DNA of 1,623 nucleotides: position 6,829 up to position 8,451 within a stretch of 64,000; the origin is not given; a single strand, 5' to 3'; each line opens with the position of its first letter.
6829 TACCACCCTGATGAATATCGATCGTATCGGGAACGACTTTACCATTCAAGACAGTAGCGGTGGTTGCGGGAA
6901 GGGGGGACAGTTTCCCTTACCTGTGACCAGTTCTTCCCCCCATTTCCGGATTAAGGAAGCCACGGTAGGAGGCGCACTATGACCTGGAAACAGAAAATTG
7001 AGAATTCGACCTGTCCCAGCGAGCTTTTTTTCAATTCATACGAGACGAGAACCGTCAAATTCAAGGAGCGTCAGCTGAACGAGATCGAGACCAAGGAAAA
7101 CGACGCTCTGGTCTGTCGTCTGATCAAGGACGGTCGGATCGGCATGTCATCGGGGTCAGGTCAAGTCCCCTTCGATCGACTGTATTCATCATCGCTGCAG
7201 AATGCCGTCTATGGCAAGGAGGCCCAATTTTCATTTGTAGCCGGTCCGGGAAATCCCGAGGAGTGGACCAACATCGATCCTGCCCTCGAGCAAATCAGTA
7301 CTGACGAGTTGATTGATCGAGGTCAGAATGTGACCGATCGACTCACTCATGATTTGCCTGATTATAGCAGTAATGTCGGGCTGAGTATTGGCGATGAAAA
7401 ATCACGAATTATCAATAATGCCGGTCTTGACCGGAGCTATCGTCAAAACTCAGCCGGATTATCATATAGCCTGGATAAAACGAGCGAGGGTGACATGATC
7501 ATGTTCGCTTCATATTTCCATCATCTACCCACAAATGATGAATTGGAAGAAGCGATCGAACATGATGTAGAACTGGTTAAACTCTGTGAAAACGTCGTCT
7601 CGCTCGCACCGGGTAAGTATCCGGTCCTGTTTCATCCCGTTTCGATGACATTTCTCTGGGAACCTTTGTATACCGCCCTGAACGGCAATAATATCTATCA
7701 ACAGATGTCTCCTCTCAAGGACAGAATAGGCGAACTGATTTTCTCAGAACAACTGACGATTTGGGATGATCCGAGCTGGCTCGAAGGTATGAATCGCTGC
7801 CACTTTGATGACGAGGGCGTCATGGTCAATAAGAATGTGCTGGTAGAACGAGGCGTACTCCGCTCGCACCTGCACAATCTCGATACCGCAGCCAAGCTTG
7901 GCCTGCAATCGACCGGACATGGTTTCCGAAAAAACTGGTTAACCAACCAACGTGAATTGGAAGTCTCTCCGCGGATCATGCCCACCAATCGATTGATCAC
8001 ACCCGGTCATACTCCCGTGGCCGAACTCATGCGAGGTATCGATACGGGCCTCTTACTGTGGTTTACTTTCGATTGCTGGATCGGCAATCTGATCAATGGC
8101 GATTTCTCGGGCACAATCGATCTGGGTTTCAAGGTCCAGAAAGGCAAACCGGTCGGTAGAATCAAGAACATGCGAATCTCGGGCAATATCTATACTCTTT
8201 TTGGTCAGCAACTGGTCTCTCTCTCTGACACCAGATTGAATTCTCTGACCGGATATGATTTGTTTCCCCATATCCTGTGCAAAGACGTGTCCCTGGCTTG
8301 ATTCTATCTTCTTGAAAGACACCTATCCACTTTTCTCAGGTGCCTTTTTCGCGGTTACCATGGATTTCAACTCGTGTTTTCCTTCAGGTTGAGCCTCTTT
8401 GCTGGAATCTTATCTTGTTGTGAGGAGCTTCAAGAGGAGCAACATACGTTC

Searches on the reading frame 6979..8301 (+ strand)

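Call 13: search_protein_families(library=pfam, proteins=[window:6979-8301:+], max_evalue=0.001)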
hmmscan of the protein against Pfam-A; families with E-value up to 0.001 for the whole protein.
window:6979-8301:+ (440 aa): 2 families
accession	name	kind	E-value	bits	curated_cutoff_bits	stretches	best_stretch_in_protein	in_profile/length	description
PF19289.4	PmbA_TldD_3rd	-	3e-55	187.2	22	1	211-439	1-218/220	PmbA/TldA metallopeptidase C-terminal domain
PF01523.21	PmbA_TldD_1st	-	8.3e-05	23.1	20.9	1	15-58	2-45/65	PmbA/TldA metallopeptidase domain 1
